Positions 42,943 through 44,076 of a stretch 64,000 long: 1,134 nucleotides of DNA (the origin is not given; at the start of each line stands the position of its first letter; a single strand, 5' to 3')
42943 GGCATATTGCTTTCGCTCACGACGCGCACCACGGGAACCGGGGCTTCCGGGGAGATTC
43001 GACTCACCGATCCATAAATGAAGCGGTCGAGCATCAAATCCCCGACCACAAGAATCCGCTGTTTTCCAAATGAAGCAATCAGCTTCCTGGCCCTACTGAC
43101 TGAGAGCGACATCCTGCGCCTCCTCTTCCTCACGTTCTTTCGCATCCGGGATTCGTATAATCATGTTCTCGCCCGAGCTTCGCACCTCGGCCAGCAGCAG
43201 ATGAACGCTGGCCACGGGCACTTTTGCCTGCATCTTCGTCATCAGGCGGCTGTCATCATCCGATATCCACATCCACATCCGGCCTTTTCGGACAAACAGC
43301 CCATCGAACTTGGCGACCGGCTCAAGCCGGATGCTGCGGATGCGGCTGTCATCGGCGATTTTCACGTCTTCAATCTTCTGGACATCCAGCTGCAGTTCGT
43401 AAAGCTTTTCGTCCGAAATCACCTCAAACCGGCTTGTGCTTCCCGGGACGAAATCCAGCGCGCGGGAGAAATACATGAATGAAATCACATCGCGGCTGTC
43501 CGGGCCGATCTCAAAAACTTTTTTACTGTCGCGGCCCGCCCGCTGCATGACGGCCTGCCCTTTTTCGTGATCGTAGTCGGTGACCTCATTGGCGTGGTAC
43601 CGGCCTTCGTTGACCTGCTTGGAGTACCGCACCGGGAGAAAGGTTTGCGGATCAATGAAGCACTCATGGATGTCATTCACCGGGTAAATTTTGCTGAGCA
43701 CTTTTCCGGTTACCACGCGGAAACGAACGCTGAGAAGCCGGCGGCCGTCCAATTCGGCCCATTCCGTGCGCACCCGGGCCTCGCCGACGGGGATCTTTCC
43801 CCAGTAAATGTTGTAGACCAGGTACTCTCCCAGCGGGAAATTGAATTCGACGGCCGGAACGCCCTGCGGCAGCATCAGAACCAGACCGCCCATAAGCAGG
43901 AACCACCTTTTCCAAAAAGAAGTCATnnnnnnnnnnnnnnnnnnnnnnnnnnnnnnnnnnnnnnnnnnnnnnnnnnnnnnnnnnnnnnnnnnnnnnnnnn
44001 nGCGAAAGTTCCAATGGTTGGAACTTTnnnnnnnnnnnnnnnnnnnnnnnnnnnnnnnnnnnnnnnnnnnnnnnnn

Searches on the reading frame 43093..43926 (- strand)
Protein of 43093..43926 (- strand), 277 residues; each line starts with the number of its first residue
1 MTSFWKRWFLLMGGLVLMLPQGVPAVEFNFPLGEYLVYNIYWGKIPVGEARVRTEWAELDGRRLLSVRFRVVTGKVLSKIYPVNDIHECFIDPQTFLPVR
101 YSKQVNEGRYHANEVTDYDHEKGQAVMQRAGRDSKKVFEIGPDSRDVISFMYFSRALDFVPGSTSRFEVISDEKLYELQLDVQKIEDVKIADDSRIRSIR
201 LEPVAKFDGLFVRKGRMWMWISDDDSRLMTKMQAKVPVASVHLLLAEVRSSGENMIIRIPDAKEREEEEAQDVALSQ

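Call 20: search_protein_families(library=pfam, proteins=[window:43093-43926:-])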
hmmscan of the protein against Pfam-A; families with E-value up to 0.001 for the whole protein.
window:43093-43926:- (277 aa): 1 family
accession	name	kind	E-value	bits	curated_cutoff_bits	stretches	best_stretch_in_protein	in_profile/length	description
PF11306.15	DUF3108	-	7.3e-34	117.8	26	1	38-242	2-205/209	Protein of unknown function (DUF3108)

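Call 60: find_homologous_proteins(query=window:43093-43926:-, max_evalue=1e-20)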
Query window:43093-43926:- (277 aa): 270 proteins with E <= 1e-20 among 830 candidates; the best 120 are listed.
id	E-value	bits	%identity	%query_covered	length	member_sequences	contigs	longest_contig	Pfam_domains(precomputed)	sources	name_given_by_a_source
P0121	1.7e-178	610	98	100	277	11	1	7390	PF11306.16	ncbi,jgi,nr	ncbi:MAG: DUF3108 domain-containing protein [Kiritimatiellae bacterium]|nr:DUF3108 domain-containing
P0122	2.6e-145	501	85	91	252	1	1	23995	PF11306.16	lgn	-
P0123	4.7e-144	497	78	100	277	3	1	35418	PF11306.16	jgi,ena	-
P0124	1.3e-131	456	77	90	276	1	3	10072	PF11306.16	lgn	-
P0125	1.8e-74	269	47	95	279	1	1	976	PF11306.16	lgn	-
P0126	5.5e-73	264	50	89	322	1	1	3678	PF11306.16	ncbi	-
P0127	9.4e-73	263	49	87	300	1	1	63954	PF11306.16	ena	-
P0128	2.9e-72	261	54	79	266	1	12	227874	PF11306.16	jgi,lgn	jgi:hypothetical protein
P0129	5.4e-72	261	48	88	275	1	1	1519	PF11306.16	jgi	jgi:hypothetical protein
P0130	1.7e-71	259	51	83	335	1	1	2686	PF11306.16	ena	-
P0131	1.8e-71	259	48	88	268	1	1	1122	PF11306.16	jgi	-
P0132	4.7e-71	257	47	90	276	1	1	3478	PF11306.16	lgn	-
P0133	4.8e-71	257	48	90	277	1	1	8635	PF11306.16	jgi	-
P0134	6.2e-71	257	49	88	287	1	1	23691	PF11306.16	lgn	-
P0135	9.5e-71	256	46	94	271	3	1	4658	PF11306.16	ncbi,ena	-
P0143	8.2e-70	253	50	86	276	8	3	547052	PF11306.16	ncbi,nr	ncbi:MAG TPA: DUF3108 domain-containing protein [Kiritimatiellia bacterium]|nr:DUF3108 domain-contai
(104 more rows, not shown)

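Call 61: find_encoding_contigs(protein=P0122, flank=3000, max_places=1)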
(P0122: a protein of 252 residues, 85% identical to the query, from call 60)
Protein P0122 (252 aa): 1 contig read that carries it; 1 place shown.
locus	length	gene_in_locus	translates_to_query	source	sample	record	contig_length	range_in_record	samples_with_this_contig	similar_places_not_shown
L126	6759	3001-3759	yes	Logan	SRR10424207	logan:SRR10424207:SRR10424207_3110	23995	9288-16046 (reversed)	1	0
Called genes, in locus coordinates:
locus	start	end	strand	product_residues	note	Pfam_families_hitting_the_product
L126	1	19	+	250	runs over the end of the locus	PF20772:TACO1_YebC_N, PF01709:Transcrip_reg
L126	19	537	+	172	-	PF02075:RuvC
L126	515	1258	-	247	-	-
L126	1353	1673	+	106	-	PF07883:Cupin_2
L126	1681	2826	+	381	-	PF00079:Serpin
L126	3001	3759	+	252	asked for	PF11306:DUF3108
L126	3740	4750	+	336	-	PF00294:PfkB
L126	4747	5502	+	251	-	PF02348:CTP_transf_3, PF12804:NTP_transf_3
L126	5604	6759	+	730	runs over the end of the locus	PF01055:Glyco_hydro_31_2nd, PF21365:Glyco_hydro_31_3rd, PF17137:DUF5110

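Call 62: find_encoding_contigs(protein=P0123, flank=3000, max_places=1)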
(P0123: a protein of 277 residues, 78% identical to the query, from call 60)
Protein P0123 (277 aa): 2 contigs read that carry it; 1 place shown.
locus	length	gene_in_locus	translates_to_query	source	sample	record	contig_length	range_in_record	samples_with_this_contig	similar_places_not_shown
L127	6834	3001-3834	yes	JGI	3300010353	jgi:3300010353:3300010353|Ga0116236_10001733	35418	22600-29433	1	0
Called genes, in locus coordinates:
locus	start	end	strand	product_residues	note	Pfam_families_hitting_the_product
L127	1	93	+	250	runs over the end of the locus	PF20772:TACO1_YebC_N, PF01709:Transcrip_reg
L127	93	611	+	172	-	PF02075:RuvC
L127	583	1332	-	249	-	-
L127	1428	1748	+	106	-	PF07883:Cupin_2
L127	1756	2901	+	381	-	PF00079:Serpin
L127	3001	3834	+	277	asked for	PF11306:DUF3108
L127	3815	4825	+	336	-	PF00294:PfkB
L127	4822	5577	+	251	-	PF02348:CTP_transf_3, PF12804:NTP_transf_3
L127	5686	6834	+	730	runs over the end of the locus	PF01055:Glyco_hydro_31_2nd, PF21365:Glyco_hydro_31_3rd, PF17137:DUF5110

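Call 63: find_encoding_contigs(protein=P0124, flank=3000, max_places=1)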
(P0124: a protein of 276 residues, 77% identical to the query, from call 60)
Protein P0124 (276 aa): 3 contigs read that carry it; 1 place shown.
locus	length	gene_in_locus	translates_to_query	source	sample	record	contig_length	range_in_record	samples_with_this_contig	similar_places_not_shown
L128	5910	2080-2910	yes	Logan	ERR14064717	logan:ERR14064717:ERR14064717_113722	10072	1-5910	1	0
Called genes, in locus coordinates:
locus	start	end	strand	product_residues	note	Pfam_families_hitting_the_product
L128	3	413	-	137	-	?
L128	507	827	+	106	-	PF07883:Cupin_2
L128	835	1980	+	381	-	PF00079:Serpin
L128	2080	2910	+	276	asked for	PF11306:DUF3108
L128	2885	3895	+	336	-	PF00294:PfkB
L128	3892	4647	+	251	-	PF02348:CTP_transf_3, PF12804:NTP_transf_3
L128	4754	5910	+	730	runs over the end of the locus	PF01055:Glyco_hydro_31_2nd, PF21365:Glyco_hydro_31_3rd, PF17137:DUF5110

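Call 64: find_encoding_contigs(protein=P0143, flank=10000, max_places=1)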
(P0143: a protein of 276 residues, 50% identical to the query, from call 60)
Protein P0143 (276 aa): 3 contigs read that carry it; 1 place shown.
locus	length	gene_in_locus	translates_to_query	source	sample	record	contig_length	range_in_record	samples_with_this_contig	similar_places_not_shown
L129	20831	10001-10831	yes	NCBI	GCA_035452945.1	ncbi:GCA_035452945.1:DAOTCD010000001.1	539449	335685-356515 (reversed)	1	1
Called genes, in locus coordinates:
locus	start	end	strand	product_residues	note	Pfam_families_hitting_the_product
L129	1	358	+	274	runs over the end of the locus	PF01809:YidD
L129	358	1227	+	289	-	-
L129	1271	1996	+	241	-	PF11306:DUF3108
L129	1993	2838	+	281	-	-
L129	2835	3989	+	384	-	PF21694:DNA_pol3_delta_C (weak)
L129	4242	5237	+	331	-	PF01797:Y1_Tnp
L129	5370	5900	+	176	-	-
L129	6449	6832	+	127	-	-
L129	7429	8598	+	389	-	PF00078:RVT_1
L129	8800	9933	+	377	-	PF18152:DAHP_snth_FXD, PF00793:DAHP_synth_1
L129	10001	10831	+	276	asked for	PF11306:DUF3108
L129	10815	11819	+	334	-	PF00294:PfkB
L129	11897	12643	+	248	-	PF02348:CTP_transf_3, PF12804:NTP_transf_3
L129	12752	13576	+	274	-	PF00793:DAHP_synth_1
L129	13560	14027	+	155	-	PF06835:LptC (weak)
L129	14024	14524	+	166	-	PF03968:LptD_N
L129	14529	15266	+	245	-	PF00005:ABC_tran, PF13304:AAA_21 (faint)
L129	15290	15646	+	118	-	PF02482:Ribosomal_S30AE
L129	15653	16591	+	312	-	PF02603:Hpr_kinase_N, PF07475:Hpr_kinase_C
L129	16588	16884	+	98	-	PF00381:PTS-HPr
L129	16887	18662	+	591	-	PF05524:PEP-utilisers_N, PF00391:PEP-utilizers, PF02896:PEP-utilizers_C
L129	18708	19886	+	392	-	PF00438:S-AdoMet_synt_N, PF02772:S-AdoMet_synt_M, PF02773:S-AdoMet_synt_C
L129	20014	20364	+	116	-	-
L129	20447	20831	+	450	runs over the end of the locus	-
